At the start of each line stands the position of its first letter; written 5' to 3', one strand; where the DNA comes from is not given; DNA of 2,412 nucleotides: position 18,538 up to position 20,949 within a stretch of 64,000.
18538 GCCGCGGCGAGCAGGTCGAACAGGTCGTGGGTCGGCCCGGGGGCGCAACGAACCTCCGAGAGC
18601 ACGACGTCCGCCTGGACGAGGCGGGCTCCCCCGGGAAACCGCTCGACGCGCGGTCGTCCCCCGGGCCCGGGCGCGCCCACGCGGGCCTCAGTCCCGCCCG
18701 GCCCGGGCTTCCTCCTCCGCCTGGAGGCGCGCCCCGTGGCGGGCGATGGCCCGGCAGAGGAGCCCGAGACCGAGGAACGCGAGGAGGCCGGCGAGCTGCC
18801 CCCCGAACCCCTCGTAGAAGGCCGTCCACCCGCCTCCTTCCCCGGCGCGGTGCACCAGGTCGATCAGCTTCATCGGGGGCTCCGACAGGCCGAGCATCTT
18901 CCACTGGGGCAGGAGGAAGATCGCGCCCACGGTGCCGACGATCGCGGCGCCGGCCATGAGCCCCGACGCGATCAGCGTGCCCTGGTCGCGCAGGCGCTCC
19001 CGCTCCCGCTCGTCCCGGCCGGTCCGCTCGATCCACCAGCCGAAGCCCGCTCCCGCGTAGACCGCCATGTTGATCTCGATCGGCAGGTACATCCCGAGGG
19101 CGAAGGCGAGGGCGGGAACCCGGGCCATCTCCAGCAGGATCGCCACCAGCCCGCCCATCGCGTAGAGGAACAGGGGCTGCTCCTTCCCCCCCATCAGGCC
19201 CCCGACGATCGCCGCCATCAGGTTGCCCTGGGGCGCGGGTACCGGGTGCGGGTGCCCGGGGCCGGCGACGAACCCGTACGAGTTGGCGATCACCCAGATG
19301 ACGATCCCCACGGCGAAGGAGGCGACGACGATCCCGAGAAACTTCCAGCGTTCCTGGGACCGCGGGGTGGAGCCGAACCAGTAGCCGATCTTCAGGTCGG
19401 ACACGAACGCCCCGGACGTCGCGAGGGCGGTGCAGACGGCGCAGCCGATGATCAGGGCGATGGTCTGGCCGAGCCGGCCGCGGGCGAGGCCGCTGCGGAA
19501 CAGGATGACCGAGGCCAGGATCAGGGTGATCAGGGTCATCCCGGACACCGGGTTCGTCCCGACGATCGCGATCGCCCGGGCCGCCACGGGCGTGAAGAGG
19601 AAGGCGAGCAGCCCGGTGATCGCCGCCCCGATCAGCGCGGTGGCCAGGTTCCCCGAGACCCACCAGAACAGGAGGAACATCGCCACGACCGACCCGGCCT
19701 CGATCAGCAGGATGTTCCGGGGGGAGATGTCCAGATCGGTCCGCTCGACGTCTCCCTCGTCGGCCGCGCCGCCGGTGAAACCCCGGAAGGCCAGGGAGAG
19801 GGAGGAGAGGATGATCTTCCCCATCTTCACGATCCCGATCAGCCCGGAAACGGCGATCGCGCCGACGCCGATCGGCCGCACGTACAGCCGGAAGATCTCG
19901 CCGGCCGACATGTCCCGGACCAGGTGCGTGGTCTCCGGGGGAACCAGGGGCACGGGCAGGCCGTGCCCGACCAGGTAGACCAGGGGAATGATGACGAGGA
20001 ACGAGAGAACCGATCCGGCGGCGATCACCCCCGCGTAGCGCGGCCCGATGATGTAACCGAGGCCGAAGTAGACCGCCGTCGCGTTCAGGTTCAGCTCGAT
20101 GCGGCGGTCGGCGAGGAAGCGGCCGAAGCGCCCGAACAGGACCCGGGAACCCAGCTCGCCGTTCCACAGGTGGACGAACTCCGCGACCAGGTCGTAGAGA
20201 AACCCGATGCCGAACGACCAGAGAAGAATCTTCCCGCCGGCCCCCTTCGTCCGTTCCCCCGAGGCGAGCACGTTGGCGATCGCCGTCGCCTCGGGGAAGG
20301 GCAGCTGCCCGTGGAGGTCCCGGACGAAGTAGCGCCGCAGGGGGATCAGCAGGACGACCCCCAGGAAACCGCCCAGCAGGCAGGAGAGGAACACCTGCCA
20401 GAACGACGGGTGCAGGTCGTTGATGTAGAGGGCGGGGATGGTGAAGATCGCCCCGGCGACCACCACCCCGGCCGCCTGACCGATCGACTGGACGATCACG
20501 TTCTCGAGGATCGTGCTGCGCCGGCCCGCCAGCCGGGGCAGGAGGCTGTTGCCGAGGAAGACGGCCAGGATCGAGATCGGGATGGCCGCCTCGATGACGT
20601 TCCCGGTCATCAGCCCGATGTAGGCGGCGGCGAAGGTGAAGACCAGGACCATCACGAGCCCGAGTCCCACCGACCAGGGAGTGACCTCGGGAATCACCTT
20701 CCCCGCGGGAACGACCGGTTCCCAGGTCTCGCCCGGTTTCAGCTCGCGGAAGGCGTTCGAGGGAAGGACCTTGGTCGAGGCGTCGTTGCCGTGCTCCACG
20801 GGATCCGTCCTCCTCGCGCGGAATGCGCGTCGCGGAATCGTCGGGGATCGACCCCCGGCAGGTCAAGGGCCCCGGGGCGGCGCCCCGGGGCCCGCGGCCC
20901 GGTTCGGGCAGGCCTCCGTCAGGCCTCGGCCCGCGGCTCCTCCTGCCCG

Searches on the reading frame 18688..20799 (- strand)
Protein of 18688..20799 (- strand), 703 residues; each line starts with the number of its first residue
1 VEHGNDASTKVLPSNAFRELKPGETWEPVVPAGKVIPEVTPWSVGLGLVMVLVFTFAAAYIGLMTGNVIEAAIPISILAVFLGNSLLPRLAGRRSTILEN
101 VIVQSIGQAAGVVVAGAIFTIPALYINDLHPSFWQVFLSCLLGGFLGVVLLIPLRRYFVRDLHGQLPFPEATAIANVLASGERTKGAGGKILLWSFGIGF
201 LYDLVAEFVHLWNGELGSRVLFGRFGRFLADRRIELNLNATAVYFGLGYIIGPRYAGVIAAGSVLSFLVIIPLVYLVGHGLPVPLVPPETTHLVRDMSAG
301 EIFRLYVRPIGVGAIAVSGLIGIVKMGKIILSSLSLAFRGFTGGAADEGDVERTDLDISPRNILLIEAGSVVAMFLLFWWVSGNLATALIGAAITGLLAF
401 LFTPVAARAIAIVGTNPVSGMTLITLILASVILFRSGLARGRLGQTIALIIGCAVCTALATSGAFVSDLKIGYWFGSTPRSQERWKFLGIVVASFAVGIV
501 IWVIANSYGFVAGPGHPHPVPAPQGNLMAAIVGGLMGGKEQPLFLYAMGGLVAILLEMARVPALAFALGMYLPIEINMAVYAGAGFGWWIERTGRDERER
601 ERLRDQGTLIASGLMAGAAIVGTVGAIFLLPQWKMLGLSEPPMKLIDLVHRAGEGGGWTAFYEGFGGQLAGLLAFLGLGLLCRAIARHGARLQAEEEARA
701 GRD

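Call 24: search_protein_families(library=pfam, proteins=[window:18688-20799:-], max_evalue=0.001)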
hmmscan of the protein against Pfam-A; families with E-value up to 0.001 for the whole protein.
window:18688-20799:- (703 aa): 1 family
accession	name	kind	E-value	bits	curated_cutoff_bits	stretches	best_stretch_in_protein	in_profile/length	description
PF03169.20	OPT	-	1.1e-93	315.4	25.8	1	38-628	1-622/623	OPT oligopeptide transporter protein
